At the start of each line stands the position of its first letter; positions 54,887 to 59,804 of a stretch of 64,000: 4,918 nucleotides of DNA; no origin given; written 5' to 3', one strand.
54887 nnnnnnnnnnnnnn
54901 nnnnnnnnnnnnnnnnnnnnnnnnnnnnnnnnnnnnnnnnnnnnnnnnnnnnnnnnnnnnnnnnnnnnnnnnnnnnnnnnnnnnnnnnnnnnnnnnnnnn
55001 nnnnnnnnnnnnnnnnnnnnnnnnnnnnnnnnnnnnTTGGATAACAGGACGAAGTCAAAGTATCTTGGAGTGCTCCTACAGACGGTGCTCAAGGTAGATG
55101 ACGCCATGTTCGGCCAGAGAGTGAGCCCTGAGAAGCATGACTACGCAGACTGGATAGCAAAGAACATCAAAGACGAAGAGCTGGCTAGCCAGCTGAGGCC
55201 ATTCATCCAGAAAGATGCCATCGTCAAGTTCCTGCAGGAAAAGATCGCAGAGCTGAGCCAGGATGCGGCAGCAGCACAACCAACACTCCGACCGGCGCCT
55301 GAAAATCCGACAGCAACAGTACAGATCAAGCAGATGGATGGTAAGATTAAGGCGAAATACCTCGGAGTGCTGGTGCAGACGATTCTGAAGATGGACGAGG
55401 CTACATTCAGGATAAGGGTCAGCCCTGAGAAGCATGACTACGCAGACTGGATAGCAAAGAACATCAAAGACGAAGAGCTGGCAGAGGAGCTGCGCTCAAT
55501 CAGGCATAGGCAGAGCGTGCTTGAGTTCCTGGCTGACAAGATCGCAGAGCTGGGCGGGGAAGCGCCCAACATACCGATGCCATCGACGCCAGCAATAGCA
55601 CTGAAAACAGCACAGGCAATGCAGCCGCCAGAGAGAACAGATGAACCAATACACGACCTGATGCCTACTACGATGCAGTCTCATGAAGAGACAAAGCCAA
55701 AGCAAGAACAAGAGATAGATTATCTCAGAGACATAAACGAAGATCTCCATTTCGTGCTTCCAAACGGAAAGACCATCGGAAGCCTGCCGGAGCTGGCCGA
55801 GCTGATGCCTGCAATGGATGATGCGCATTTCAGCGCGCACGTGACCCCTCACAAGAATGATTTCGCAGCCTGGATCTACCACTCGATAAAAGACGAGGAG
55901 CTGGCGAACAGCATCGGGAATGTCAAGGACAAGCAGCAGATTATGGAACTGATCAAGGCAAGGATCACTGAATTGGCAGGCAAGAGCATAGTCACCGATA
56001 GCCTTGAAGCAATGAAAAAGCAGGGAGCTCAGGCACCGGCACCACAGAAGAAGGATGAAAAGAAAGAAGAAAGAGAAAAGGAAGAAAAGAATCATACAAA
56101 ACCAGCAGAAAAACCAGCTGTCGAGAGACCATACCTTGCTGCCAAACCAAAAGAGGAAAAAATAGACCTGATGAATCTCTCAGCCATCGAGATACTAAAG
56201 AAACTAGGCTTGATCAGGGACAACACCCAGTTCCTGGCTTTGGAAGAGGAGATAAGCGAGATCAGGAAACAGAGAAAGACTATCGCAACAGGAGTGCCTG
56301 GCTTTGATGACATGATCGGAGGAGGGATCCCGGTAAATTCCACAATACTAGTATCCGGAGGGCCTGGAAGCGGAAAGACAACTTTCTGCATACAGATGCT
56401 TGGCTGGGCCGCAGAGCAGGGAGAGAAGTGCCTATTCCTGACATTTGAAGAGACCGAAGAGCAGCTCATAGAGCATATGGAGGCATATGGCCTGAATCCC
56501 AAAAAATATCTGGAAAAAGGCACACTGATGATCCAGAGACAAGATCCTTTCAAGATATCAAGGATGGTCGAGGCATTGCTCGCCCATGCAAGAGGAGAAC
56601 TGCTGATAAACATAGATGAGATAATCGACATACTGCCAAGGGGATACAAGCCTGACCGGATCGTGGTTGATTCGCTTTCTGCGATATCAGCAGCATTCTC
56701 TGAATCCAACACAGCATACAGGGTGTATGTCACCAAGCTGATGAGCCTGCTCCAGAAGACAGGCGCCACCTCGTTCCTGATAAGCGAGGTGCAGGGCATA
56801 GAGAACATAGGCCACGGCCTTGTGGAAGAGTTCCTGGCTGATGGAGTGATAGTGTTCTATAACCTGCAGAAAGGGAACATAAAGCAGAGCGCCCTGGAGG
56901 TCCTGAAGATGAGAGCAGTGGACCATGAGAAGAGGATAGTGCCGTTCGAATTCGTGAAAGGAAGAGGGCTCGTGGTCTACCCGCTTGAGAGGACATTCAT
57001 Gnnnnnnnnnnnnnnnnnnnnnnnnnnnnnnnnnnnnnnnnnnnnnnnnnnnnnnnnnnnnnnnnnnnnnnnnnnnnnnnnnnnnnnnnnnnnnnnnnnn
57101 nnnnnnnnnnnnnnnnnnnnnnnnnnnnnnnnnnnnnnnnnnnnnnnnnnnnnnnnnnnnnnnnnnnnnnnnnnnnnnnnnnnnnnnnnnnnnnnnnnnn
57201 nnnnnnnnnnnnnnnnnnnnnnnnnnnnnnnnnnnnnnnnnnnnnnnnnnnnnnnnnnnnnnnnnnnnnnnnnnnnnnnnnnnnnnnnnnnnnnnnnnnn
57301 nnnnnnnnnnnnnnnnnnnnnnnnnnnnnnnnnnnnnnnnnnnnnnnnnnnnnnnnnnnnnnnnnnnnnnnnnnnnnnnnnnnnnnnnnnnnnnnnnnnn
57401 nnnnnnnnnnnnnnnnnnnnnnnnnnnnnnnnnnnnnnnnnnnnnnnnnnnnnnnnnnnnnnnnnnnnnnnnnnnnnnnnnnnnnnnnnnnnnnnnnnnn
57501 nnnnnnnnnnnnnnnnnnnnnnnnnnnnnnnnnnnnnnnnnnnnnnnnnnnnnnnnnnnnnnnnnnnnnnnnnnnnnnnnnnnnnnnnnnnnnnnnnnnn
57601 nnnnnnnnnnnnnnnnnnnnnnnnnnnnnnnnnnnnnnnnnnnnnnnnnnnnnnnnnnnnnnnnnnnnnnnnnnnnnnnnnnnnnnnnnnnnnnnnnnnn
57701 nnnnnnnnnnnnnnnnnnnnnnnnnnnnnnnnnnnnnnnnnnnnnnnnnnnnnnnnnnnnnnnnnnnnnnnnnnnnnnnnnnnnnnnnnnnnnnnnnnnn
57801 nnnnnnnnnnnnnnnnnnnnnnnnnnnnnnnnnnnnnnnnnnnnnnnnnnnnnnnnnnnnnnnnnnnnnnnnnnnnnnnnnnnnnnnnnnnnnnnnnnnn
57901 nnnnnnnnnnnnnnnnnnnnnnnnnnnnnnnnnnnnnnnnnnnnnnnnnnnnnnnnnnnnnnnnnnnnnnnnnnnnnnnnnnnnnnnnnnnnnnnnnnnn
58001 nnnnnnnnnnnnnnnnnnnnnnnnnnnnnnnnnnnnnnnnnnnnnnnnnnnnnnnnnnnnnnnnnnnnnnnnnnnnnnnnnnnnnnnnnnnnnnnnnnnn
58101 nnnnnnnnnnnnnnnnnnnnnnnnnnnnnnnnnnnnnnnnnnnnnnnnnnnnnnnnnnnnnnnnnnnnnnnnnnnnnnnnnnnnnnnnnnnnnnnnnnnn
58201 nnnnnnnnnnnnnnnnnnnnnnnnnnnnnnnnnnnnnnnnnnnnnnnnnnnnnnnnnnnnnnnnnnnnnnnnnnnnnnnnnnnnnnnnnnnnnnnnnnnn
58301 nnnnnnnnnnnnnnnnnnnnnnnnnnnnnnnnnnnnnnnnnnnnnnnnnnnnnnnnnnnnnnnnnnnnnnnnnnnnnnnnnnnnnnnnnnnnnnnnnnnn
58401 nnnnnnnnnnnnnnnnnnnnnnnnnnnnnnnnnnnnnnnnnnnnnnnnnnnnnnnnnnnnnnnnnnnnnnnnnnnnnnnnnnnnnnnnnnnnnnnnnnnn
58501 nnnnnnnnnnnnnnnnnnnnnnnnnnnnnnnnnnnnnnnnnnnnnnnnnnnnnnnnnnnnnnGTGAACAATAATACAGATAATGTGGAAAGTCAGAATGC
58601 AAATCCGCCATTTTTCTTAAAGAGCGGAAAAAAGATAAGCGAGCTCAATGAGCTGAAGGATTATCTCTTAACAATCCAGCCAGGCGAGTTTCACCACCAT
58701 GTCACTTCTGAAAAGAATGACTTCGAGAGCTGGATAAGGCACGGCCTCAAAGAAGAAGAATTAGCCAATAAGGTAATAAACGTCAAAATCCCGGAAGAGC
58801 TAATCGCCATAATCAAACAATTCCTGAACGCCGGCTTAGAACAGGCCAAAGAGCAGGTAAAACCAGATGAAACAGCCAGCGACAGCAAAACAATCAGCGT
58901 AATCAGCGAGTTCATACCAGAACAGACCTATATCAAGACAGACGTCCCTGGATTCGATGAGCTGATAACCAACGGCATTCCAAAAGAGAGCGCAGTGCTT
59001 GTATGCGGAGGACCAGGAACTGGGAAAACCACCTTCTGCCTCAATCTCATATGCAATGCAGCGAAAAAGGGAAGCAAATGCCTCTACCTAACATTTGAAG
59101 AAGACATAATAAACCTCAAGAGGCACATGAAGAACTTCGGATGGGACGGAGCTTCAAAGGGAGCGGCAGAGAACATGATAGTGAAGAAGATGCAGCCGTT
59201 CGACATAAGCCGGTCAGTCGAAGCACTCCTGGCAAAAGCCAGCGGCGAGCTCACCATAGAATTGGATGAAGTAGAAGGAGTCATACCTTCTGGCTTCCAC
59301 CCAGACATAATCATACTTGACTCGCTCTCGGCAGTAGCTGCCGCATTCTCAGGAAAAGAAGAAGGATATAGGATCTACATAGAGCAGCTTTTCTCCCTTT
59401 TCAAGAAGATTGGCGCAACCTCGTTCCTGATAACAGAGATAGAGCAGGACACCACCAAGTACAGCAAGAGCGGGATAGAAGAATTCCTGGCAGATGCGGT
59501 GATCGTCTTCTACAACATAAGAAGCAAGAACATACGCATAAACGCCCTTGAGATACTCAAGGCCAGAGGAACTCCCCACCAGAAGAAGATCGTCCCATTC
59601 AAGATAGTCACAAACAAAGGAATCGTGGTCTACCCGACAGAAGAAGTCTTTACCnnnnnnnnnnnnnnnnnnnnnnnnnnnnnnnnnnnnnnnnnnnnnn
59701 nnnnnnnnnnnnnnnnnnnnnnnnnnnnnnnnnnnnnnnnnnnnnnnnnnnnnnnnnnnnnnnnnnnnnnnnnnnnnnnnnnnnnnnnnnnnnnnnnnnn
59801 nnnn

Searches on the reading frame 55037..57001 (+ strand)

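Call 11: search_protein_families(library=pfam, proteins=[window:55037-57001:+], max_evalue=0.001)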
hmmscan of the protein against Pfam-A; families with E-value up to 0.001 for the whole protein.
window:55037-57001:+ (655 aa): 8 families
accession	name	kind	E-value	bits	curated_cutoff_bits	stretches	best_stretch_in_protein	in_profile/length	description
PF06745.19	ATPase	-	1.4e-48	165.7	26.6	1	417-651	2-230/231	KaiC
PF19027.5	DUF5752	-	1.9e-11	44.2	23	2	34-171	58-205/208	Family of unknown function (DUF5752)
PF13481.12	AAA_25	-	4.7e-08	33.3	27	1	424-582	23-187/195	AAA domain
PF07088.17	GvpD_P-loop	-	2.1e-06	28.2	24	1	435-607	11-172/189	GvpD gas vesicle protein, P-loop domain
PF03796.21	DnaB_C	-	5.7e-06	26.3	27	1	416-512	2-97/255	DnaB-like helicase C terminal domain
PF00437.27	T2SSE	-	0.00011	21.4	24.9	1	436-504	144-212/370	Type II/IV secretion system protein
PF13245.12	AAA_19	-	0.00075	20.1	25.1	0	434-472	11-51/134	AAA domain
PF05729.18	NACHT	-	0.00077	19.8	26.7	0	436-598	2-143/167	NACHT domain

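Call 74: search_protein_families(library=ncbifam, proteins=[window:55037-57001:+], max_evalue=0.001)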
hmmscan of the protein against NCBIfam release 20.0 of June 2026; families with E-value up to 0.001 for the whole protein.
window:55037-57001:+ (655 aa): 17 families
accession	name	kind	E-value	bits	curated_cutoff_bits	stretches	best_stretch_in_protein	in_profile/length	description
NF006799.0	PRK09302.1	equivalog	1.6e-37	129.2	408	1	413-650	10-241/515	circadian clock protein KaiC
TIGR03880.1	KaiC_arch_3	hypoth_equivalog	3.9e-34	118.1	249.45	1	419-648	1-218/224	KaiC domain-containing protein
TIGR03881.1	KaiC_arch_4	hypoth_equivalog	1e-29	103.9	247.8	1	416-648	3-229/231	KaiC domain-containing protein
TIGR03877.1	thermo_KaiC_1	hypoth_equivalog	1.7e-28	99.8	307.25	1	415-649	3-234/238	KaiC domain-containing protein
TIGR02655.1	circ_KaiC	equivalog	4.6e-28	98.1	546.25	1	416-650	3-231/484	circadian clock protein KaiC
NF004723.0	PRK06067.1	subfamily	4.1e-17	62.5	194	1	408-651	8-239/243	flagellar accessory protein FlaH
NF052589.1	ArlH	equivalog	1.8e-13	50.7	215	1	423-650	9-226/229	archaellum protein ArlH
TIGR00416.1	sms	equivalog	7.3e-10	38.2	403.05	1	403-550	62-182/454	DNA repair protein RadA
NF004629.0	PRK05973.1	equivalog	2.8e-09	36.4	156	1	435-527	65-154/237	DNA helicase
TIGR03600.1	phage_DnaB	exception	1.9e-07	30.5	498.65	1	410-483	171-244/421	phage replicative helicase, DnaB family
NF003301.0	PRK04301.1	equivalog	4.5e-07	29.3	259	1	378-473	46-146/316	DNA repair and recombination protein RadA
TIGR00665.1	DnaB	equivalog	5.9e-07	28.7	385.25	1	404-484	163-246/435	replicative DNA helicase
TIGR03878.1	thermo_KaiC_2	hypoth_equivalog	1.7e-06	27.6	232.2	1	429-584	31-174/259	KaiC domain-containing protein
TIGR02236.1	recomb_radA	equivalog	2.2e-05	24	361.15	1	403-454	65-116/311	DNA repair and recombination protein RadA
NF006320.0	PRK08533.1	equivalog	4.4e-05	23.2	215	1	424-575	14-149/230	flagellar accessory protein FlaH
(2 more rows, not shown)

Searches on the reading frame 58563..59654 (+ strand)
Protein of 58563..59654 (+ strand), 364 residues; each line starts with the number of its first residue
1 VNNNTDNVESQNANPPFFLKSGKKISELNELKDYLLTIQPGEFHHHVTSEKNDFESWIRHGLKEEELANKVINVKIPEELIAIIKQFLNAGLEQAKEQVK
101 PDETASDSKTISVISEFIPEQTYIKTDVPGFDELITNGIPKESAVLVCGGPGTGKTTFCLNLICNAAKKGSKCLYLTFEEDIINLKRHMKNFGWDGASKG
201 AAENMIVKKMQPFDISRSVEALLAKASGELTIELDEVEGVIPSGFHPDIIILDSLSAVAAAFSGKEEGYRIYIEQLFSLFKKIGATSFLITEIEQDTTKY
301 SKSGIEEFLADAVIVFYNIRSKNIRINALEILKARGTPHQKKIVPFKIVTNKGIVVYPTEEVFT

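Call 11: search_protein_families(library=pfam, proteins=[window:58563-59654:+], max_evalue=0.001)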
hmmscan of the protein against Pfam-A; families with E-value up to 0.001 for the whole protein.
window:58563-59654:+ (364 aa): 7 families
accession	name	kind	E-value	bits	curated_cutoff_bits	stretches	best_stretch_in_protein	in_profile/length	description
PF06745.19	ATPase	-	3e-47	161.4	26.6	1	124-360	1-230/231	KaiC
PF13481.12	AAA_25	-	4.2e-10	40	27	1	132-290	23-187/195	AAA domain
PF20720.3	nSTAND3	-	2.8e-05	24.3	27.2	1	141-186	16-58/155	Novel STAND NTPase 3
PF03796.21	DnaB_C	-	0.00017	21.5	27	1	125-180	3-58/255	DnaB-like helicase C terminal domain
PF19027.5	DUF5752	-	0.00018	21.3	23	1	21-77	16-83/208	Family of unknown function (DUF5752)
PF01580.24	FtsK_SpoIIIE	-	0.0007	19.5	24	0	140-168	39-65/221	FtsK/SpoIIIE family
PF01695.23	IstB_IS21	-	0.00094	19.2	24.1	0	141-188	91-138/238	IstB-like ATP binding protein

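Call 74: search_protein_families(library=ncbifam, proteins=[window:58563-59654:+], max_evalue=0.001)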
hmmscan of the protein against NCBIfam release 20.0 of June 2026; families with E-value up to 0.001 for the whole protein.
window:58563-59654:+ (364 aa): 19 families
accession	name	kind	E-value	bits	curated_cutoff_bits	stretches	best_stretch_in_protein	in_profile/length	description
NF006799.0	PRK09302.1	equivalog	1.2e-37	129.6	408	1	124-358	13-240/515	circadian clock protein KaiC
TIGR03880.1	KaiC_arch_3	hypoth_equivalog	2.6e-32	112.2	249.45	1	128-363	2-224/224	KaiC domain-containing protein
TIGR03877.1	thermo_KaiC_1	hypoth_equivalog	2.4e-26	92.7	307.25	1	124-360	4-236/238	KaiC domain-containing protein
TIGR02655.1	circ_KaiC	equivalog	2.7e-25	89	546.25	1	124-359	3-231/484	circadian clock protein KaiC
TIGR03881.1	KaiC_arch_4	hypoth_equivalog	3.3e-22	79.3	247.8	1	124-357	3-229/231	KaiC domain-containing protein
NF004723.0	PRK06067.1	subfamily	2.1e-11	43.8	194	1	121-359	13-238/243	flagellar accessory protein FlaH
NF052589.1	ArlH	equivalog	2.7e-11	43.6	215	1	131-359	9-226/229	archaellum protein ArlH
TIGR00416.1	sms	equivalog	1e-10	41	403.05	1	87-188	41-140/454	DNA repair protein RadA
NF004629.0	PRK05973.1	equivalog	4.6e-07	29.1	156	1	140-198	62-120/237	DNA helicase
TIGR00665.1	DnaB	equivalog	7.9e-07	28.2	385.25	1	65-172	118-225/435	replicative DNA helicase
TIGR03878.1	thermo_KaiC_2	hypoth_equivalog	9.4e-07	28.4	232.2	1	137-292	31-174/259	KaiC domain-containing protein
TIGR02237.1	recomb_radB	equivalog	2.2e-05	24.5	172.4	1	132-213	2-79/210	DNA repair and recombination protein RadB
TIGR03600.1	phage_DnaB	exception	5.7e-05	22.3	498.65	1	124-179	177-232/421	phage replicative helicase, DnaB family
TIGR01447.1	recD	equivalog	6e-05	21.8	310.15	1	125-168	154-189/597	exodeoxyribonuclease V subunit alpha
NF006320.0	PRK08533.1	equivalog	0.00015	21.4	215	0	131-356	13-224/230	flagellar accessory protein FlaH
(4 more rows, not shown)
